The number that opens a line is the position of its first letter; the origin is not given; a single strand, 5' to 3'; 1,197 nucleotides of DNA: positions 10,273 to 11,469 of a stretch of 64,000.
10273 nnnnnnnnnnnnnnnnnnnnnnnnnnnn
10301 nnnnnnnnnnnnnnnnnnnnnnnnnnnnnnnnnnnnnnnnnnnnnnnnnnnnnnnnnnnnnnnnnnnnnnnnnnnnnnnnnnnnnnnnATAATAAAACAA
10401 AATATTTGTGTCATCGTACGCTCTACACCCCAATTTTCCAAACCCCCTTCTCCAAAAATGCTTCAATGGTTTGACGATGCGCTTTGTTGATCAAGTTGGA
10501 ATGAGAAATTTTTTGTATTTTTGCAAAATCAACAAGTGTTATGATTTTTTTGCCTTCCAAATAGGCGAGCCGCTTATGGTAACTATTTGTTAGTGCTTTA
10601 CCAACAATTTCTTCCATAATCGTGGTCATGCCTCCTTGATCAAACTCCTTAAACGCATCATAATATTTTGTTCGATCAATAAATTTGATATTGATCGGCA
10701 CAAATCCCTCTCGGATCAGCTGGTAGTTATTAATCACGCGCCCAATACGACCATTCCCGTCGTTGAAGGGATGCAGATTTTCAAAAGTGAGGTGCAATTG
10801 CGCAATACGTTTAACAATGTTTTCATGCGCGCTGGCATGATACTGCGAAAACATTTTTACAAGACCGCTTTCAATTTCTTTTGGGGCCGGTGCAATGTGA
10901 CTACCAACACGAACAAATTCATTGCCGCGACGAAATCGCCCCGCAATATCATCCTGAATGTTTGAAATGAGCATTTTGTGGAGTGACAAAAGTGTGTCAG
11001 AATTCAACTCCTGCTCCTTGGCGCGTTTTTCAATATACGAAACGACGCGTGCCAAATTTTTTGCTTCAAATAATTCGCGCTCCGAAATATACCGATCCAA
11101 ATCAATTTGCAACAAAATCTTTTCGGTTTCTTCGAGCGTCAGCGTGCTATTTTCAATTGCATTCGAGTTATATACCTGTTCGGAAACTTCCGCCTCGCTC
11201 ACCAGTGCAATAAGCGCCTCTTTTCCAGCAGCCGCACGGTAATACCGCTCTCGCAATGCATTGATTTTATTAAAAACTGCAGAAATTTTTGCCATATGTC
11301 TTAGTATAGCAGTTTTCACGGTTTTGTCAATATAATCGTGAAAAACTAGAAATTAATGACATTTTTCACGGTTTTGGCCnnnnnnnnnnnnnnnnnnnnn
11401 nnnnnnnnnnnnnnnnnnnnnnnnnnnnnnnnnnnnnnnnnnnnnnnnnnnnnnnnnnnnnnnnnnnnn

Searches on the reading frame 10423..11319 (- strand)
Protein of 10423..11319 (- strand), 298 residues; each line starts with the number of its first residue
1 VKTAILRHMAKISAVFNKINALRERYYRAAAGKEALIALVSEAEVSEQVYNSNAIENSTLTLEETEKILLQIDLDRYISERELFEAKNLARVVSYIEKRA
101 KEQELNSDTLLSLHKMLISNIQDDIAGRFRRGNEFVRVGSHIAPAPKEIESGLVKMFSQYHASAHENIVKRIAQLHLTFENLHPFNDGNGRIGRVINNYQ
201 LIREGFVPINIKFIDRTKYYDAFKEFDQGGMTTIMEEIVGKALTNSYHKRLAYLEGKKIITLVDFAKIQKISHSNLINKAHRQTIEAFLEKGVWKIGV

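Call 3: search_protein_families(library=pfam, proteins=[window:10423-11319:-], max_evalue=0.1)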
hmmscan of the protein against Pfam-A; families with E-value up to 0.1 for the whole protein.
window:10423-11319:- (298 aa): 2 families
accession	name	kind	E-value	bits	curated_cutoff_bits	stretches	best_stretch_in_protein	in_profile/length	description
PF02661.23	Fic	-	3.5e-21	76.3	24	1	105-201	2-93/93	Fic/DOC family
PF16191.10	E1_4HB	-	0.046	14.2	25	0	170-197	28-55/70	Ubiquitin-activating enzyme E1 four-helix bundle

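Call 4: search_protein_families(library=ncbifam, proteins=[window:10423-11319:-], max_evalue=0.1)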
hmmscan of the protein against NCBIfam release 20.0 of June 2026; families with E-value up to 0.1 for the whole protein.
window:10423-11319:- (298 aa): 8 families
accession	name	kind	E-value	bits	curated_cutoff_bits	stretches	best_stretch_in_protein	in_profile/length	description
NF046030.1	ProtAdlyltaseSoFic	equivalog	5.6e-10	38.7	550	1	168-216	178-226/361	protein adenylyltransferase Fic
TIGR02613.1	mob_myst_B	hypoth_equivalog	3e-08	33.8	124.4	1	80-206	22-146/186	mobile mystery protein B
NF046029.1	ProtAdlyltaseNmFic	equivalog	1e-07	31.8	230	1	108-256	30-168/177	protein adenylyltransferase Fic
NF010653.0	PRK14052.1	equivalog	0.00074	18.7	364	1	85-211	259-377/387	VopS family T3SS effector adenosine monophosphate-protein transferase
NF007672.0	PRK10347.1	equivalog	0.001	18.8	181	1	161-242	113-192/200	putative adenosine monophosphate-protein transferase Fic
NF045983.1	ProtAdnltaseVbhT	equivalog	0.0012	18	800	1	177-266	129-219/419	type II toxin-antitoxin system protein adenylyltransferase VbhT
NF041381.1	XopAC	subfamily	0.0012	17.7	450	1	157-225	367-434/451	XopAC/AvrAC family type III secretion system effector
TIGR01550.1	DOC_P1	subfamily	0.044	14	38.65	0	147-198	30-81/122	type II toxin-antitoxin system death-on-curing family toxin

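Call 5: search_protein_families(library=padloc, proteins=[window:10423-11319:-], max_evalue=0.1)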
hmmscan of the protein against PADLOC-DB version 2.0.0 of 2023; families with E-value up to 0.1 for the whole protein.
window:10423-11319:- (298 aa): 10 families
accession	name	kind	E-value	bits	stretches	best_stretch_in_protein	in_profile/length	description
PDLC04836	PDC-S04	-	5.9e-34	115.3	1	48-255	29-238/244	-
PDLC04840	PDC-S04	-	7.7e-33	112.1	1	49-238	16-211/227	-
PDLC04837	PDC-S04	-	1.5e-26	91.1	1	47-236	28-218/234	-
PDLC03963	SoFic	-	2e-26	91.3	1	44-228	56-245/361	-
PDLC04839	PDC-S04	-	1e-18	65.8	1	69-244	25-203/205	-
PDLC04966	PDC-S24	-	1.2e-14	52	1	80-211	207-346/497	-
PDLC04838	PDC-S04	-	3.6e-12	44.5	1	84-245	42-204/209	-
PDLC04842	PDC-S04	-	6.8e-08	30.5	1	108-256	45-183/202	-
PDLC04841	PDC-S04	-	1.7e-06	25.9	1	156-256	187-281/292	-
PDLC04718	PDC-M59B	-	0.02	13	1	168-234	53-122/159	-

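Call 6: search_protein_families(library=phrogs, proteins=[window:10423-11319:-], max_evalue=0.1)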
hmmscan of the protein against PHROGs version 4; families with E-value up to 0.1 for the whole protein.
window:10423-11319:- (298 aa): 7 families
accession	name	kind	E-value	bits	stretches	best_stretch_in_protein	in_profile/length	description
phrog_11900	-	unknown function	2.1e-38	133.1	1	45-239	14-213/230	-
phrog_5978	-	unknown function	7.5e-25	88.8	1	45-228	53-251/364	-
phrog_23170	-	unknown function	9.6e-13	49.2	1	92-207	31-149/191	-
phrog_12747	-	unknown function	4.4e-08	34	1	94-219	44-174/211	-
phrog_10690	-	unknown function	1.5e-06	28.5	1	90-196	184-293/346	-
phrog_13548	-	unknown function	3.5e-06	27.3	1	161-247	181-273/379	-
phrog_577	-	moron, auxiliary metabolic gene and host takeover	0.00084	20.2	1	144-194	28-78/128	Doc-like toxin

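Call 19: list_cluster_members(proteins=[P0001, window:10423-11295:-, window:11380-12297:-])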
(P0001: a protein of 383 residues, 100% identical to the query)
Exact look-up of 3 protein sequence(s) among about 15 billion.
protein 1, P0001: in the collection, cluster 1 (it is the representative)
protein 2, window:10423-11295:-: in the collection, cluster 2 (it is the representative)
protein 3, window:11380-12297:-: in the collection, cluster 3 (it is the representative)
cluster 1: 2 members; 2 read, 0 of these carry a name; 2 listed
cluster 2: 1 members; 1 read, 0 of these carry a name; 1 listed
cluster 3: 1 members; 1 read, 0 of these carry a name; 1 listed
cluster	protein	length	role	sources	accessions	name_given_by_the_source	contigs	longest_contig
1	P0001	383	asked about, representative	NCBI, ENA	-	-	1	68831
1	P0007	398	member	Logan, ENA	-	-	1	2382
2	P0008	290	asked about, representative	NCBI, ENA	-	-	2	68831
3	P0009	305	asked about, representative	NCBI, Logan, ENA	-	-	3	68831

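Call 21: find_encoding_contigs(protein=window:10423-11295:-, flank=8000, max_places=4)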
Protein window:10423-11295:- (290 aa): 2 contigs read that carry it; 1 place shown.
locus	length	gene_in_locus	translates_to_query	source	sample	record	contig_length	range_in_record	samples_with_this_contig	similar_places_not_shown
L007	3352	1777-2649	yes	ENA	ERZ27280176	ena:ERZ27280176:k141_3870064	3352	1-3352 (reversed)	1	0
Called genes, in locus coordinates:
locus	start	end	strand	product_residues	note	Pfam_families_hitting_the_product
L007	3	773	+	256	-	?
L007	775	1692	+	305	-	PF01368:DHH (weak)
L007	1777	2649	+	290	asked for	PF02661:Fic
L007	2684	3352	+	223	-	?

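Call 30: search_solved_structures(query=window:10423-11295:-, max_evalue=0.001, show_alignments=2)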
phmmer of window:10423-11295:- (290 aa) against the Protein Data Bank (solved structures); distinct sequences matched with E-value up to 0.001: 26.
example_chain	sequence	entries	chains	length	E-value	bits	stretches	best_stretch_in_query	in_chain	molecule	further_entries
6i7j_A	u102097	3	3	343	3.8e-18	69.4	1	20-227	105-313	Adenosine monophosphate-protein transferase FICD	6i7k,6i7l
6i7i_A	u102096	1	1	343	8.6e-18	68.3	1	20-227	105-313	Adenosine monophosphate-protein transferase FICD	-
6i7h_A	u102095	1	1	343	1e-17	68.1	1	20-227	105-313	Adenosine monophosphate-protein transferase FICD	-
6i7g_A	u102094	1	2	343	1e-17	68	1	20-227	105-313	Adenosine monophosphate-protein transferase FICD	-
4u04_A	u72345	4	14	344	1e-17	68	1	20-227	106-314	Adenosine monophosphate-protein transferase FICD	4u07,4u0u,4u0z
9yz5_A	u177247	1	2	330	9.2e-17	64.9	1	20-226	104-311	Protein adenylyltransferase FICD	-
7b7z_A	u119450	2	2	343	9.3e-17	64.9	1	20-227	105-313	Protein adenylyltransferase FICD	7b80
4u0s_A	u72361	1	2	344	9.7e-17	64.8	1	21-227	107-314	Adenosine monophosphate-protein transferase FICD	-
6zmd_B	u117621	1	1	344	1.2e-16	64.5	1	21-225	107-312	Protein adenylyltransferase FICD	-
4x2e_A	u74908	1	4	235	6.2e-14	55.6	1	41-223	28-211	Fic family protein putative filamentation induced by cAMP protein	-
5jj6_A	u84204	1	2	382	3.6e-13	53.1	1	39-224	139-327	Adenosine monophosphate-protein transferase FICD homolog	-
4x2c_A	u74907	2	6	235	1e-12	51.6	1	41-223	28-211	Fic family protein putative filamentation induced by cAMP protein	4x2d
5jj7_A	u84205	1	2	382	3.4e-12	49.9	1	39-224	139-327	Adenosine monophosphate-protein transferase FICD homolog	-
4rgl_A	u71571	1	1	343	2e-11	47.4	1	41-228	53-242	Filamentation induced by cAMP protein Fic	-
3cuc_A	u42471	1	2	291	1e-10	45.1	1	41-224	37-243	Protein of unknown function with a Fic domain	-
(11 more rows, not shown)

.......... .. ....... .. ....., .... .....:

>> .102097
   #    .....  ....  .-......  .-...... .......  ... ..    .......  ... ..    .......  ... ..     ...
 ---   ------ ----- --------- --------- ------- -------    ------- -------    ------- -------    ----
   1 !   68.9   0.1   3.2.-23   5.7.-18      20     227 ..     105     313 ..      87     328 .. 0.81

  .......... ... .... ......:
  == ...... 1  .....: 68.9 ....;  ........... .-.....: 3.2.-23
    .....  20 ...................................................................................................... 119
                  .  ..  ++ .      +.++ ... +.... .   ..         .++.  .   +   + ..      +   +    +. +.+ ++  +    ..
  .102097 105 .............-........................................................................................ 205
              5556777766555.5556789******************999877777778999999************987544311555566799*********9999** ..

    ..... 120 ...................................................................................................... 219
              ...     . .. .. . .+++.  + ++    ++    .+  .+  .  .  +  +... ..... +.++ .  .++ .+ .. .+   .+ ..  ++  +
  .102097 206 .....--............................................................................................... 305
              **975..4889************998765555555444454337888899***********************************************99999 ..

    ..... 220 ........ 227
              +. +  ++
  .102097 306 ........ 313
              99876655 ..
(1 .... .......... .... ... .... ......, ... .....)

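Call 50: find_homologous_proteins(query=window:10423-11295:-, max_evalue=1e-20)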
Query window:10423-11295:- (290 aa): 8000 proteins with E <= 1e-20 among 8000 candidates; the best 120 are listed.
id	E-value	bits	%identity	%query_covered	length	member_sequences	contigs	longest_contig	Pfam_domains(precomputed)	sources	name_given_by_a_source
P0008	9.5e-183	624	100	100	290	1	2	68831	PF02661.24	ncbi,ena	-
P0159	1.5e-165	567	89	100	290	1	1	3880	PF02661.24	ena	-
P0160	1.5e-153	528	83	100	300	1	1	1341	PF02661.24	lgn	-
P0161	6.1e-153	526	83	100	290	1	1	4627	PF02661.24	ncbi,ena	-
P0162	1.0e-152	525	83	100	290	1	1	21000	PF02661.24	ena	-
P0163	1.2e-152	525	83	100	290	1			PF02661.24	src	-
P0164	9.4e-152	522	83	100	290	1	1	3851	PF02661.24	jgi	jgi:Fic family protein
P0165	3.9e-151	520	83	100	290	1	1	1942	PF02661.24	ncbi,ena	-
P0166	6.3e-151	519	83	100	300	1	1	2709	PF02661.24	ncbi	-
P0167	8.2e-151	519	82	100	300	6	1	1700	PF02661.24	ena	-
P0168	1.2e-150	519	83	100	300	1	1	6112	PF02661.24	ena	-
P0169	2.1e-150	518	82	100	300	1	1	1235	PF02661.24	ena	-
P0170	5.0e-150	517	82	100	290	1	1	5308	PF02661.24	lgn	-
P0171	5.7e-150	516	81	100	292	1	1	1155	PF02661.24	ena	-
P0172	6.0e-150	516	82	100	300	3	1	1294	PF02661.24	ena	-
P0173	6.5e-150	516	81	100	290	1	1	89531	PF02661.24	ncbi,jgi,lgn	ncbi:MAG: Fic family protein [Candidatus Paceibacterota bacterium]|jgi:Fic family protein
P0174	1.1e-149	515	82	100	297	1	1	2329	PF02661.24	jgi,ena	-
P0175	1.9e-149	515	81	100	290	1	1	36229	PF02661.24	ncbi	-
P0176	1.9e-149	515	82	100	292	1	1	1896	PF02661.24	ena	-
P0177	3.3e-149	514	81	100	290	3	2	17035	PF02661.24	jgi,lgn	jgi:Fic family protein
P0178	3.4e-149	514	82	100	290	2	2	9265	PF02661.24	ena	-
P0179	3.8e-149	514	81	100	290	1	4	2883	PF02661.24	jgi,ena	jgi:Fic family protein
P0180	5.3e-149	513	80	100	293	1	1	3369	PF02661.24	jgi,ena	-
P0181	6.3e-149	513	81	100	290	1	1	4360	PF02661.24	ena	-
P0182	6.3e-149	513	82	100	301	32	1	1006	PF02661.24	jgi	-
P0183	6.3e-149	513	81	100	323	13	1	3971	PF02661.24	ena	-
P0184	7.8e-149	513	83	100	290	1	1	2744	PF02661.24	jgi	-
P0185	7.8e-149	513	82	99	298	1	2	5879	PF02661.24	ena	-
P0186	8.4e-149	513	82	100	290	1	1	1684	PF02661.24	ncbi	-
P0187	1.1e-148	512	82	100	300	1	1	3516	PF02661.24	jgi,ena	-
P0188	1.3e-148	512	81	100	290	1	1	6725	PF02661.24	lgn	-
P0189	1.4e-148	512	83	100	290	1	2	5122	PF02661.24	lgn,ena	-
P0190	1.6e-148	512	81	100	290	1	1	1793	PF02661.24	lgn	-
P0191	1.7e-148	512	81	100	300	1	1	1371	PF02661.24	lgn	-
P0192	1.7e-148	512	82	100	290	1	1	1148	PF02661.24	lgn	-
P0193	1.9e-148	511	81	100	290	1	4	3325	PF02661.24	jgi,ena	-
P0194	2.2e-148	511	82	100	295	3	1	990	PF02661.24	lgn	-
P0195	2.2e-148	511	82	99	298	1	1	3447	PF02661.24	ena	-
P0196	3.2e-148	511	81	100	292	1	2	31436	PF02661.24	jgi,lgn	jgi:Fic family protein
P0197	3.5e-148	510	80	100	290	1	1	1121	PF02661.24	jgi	jgi:Fic family protein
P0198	4.1e-148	510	81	100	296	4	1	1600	PF02661.24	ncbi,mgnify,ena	ncbi:MAG: Fic family protein [Patescibacteria group bacterium]|mgnify:FL=1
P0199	4.4e-148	510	81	100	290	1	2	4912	PF02661.24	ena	-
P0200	5.0e-148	510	82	100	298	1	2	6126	PF02661.24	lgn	-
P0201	5.0e-148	510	81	100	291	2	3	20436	PF02661.24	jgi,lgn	jgi:Fic family protein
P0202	5.4e-148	510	82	100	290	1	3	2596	PF02661.24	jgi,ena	-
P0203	5.4e-148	510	81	100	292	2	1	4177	PF02661.24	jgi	jgi:Fic family protein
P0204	6.0e-148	510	82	100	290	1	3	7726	PF02661.24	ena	-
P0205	6.3e-148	510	81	100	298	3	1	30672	PF02661.24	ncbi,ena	ncbi:MAG TPA: Fic family protein [Candidatus Paceibacterota bacterium]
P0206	6.6e-148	510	81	100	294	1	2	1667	PF02661.24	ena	-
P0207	7.6e-148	509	81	99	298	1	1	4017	PF02661.24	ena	-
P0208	7.7e-148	509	81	100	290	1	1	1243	PF02661.24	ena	-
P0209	8.5e-148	509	82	100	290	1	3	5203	PF02661.24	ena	-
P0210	9.8e-148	509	82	100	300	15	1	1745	PF02661.24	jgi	jgi:Fic family protein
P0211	1.0e-147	509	83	100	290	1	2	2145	PF02661.24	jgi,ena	-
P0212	1.0e-147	509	81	100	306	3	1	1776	PF02661.24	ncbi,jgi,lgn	-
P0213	1.0e-147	509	82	99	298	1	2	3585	PF02661.24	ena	-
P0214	1.1e-147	509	80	100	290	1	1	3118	PF02661.24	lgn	-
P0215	1.2e-147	509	80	100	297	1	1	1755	PF02661.24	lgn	-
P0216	1.3e-147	509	81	100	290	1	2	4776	PF02661.24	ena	-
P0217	1.7e-147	508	82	100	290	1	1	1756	PF02661.24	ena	-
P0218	1.7e-147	508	82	100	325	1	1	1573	PF02661.24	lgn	-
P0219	1.8e-147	508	81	100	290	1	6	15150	PF02661.24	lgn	-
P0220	1.9e-147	508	79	100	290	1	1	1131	PF02661.24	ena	-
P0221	2.1e-147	508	80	100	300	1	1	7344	PF02661.24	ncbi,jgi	jgi:Fic family protein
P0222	2.2e-147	508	81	100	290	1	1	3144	PF02661.24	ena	-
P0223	3.4e-147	507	81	100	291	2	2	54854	PF02661.24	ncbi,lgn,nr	ncbi:MAG: Fic family protein [Candidatus Zambryskibacteria bacterium]|nr:Fic family protein [Candida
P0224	3.6e-147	507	80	100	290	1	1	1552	PF02661.24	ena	-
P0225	3.7e-147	507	81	100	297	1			PF02661.24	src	-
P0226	4.2e-147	507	81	100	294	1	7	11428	PF02661.24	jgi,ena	-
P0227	5.4e-147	507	81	100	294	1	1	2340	PF02661.24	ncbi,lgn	-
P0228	6.2e-147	506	80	100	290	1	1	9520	PF02661.24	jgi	jgi:Fic family protein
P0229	6.3e-147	506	81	100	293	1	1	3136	PF02661.24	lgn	-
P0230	6.3e-147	506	81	100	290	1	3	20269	PF02661.24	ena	-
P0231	6.5e-147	506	80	100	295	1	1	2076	PF02661.24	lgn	-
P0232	7.0e-147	506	81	100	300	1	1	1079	PF02661.24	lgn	-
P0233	7.1e-147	506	75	100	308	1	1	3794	PF02661.24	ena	-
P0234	7.4e-147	506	82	100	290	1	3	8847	PF02661.24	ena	-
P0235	9.0e-147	506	81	99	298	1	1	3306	PF02661.24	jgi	-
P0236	9.0e-147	506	81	100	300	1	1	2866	PF02661.24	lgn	-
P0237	9.9e-147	506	80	100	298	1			PF02661.24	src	-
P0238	1.0e-146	506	82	100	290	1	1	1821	PF02661.24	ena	-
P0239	1.0e-146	506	80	100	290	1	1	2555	PF02661.24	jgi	jgi:Fic family protein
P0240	1.0e-146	506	80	100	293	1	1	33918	PF02661.24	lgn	-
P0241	1.0e-146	506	82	100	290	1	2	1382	PF02661.24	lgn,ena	-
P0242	1.1e-146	506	81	100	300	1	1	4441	PF02661.24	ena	-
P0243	1.1e-146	506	81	100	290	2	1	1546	PF02661.24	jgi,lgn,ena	-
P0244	1.1e-146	506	81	100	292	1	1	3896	PF02661.24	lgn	-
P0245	1.1e-146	506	80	100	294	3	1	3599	PF02661.24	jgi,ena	-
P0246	1.7e-146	505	81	100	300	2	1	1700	PF02661.24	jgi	jgi:Fic family protein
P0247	1.8e-146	505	80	100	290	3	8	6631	PF02661.24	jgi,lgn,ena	-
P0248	2.0e-146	505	80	100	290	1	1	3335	PF02661.24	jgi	jgi:Fic family protein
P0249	2.1e-146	505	80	100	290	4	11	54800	PF02661.24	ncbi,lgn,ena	-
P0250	2.2e-146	505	79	100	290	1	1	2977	PF02661.24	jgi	-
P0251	2.2e-146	505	79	100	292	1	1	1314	PF02661.24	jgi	jgi:Fic family protein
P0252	2.4e-146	504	81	100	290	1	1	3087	PF02661.24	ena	-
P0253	2.6e-146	504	81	100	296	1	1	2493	PF02661.24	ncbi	-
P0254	2.9e-146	504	81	100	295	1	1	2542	PF02661.24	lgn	-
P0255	2.9e-146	504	80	100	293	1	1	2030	PF02661.24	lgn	-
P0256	3.1e-146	504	79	100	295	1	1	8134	PF02661.24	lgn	-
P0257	3.2e-146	504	80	100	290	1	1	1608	PF02661.24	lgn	-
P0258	3.2e-146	504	81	100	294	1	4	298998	PF02661.24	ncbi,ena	ncbi:MAG: Fic family protein [Patescibacteria group bacterium]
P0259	3.3e-146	504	81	100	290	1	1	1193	PF02661.24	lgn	-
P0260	3.4e-146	504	81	100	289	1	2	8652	PF02661.24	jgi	jgi:Fic family protein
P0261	3.5e-146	504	80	100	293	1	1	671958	PF02661.24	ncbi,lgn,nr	ncbi:MAG: Fic family protein [Candidatus Pacebacteria bacterium]|nr:Fic family protein [Candidatus P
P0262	3.6e-146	504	80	100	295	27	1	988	PF02661.24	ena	-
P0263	3.6e-146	504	79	100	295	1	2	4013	PF02661.24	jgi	-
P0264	3.7e-146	504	79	100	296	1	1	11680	PF02661.24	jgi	-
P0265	4.0e-146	504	80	100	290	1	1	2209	PF02661.24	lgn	-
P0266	4.4e-146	504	80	100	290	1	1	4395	PF02661.24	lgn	-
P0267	4.8e-146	503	80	100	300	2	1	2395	PF02661.24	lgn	-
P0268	5.0e-146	503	80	100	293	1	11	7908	PF02661.24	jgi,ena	-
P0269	5.2e-146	503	80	100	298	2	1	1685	PF02661.24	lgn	-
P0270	5.2e-146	503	80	100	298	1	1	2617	PF02661.24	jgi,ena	-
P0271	5.9e-146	503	80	100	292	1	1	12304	PF02661.24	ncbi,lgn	ncbi:MAG: Fic family protein [Patescibacteria group bacterium]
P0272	5.9e-146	503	81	100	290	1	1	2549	PF02661.24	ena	-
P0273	6.7e-146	503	80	100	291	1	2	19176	PF02661.24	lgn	-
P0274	6.9e-146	503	81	100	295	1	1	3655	PF02661.24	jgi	jgi:Fic family protein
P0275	7.1e-146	503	81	100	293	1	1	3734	PF02661.24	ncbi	-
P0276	7.8e-146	503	81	100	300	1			PF02661.24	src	-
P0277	8.1e-146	503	80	100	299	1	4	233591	PF02661.24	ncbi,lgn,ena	-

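Call 51: find_encoding_contigs(protein=P0159, flank=4000, max_places=2)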
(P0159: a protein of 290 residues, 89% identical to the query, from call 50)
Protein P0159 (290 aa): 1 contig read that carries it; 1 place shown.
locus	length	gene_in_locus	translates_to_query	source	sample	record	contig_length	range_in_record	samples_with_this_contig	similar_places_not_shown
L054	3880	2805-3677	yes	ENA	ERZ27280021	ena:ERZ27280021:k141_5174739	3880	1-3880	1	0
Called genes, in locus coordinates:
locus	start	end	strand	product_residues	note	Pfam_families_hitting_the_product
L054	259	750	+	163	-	-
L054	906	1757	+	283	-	PF00892:EamA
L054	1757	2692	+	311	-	-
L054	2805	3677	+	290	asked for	PF02661:Fic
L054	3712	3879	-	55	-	?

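Call 52: find_encoding_contigs(protein=P0162, flank=4000, max_places=2)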
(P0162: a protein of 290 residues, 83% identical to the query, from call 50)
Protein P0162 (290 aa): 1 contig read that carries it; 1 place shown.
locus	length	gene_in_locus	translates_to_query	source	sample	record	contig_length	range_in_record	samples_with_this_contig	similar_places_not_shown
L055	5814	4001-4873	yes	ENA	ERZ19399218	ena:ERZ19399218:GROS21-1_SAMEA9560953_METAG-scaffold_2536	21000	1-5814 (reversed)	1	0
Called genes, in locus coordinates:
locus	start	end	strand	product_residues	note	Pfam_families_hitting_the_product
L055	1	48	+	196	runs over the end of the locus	PF00574:CLP_protease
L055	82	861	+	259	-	PF20260:PUA_4 (weak), PF04452:Methyltrans_RNA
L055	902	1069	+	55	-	-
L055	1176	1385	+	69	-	-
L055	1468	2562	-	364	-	PF05697:Trigger_N, PF05698:Trigger_C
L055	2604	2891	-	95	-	-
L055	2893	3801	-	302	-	-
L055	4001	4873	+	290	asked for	PF02661:Fic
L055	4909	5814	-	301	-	?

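Call 53: find_encoding_contigs(protein=P0173, flank=4000, max_places=2)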
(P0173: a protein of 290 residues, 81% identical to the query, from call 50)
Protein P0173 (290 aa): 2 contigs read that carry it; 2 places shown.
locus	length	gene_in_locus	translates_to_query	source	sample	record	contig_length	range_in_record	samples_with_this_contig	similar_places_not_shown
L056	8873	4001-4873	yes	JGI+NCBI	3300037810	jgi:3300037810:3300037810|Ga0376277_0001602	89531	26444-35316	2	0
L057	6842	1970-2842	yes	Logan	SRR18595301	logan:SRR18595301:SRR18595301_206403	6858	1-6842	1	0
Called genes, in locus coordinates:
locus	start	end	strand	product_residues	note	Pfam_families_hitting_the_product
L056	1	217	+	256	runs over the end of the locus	PF00849:PseudoU_synth_2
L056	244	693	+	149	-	PF01245:Ribosomal_L19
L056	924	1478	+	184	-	PF01923:Cob_adeno_trans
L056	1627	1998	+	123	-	-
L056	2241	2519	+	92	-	-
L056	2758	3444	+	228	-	PF01381:HTH_3, PF12844:HTH_19, PF13443:HTH_26 (weak), PF13560:HTH_31, PF13274:SocA_Panacea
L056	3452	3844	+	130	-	-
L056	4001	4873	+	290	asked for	PF02661:Fic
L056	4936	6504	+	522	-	PF03193:RsgA_GTPase (faint), PF13555:AAA_29 (faint), PF20720:nSTAND3 (faint), PF00005:ABC_tran, PF02463:SMC_N (faint), PF13304:AAA_21 (faint), PF00005:ABC_tran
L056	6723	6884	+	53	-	-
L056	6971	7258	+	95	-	PF02001:DUF134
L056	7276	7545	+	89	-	PF00085:Thioredoxin, PF13098:Thioredoxin_2, PF14595:Thioredoxin_9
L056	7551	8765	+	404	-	-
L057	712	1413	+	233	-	PF12844:HTH_19, PF13443:HTH_26 (weak), PF13560:HTH_31, PF01381:HTH_3, PF13274:SocA_Panacea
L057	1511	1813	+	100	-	-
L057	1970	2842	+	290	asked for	PF02661:Fic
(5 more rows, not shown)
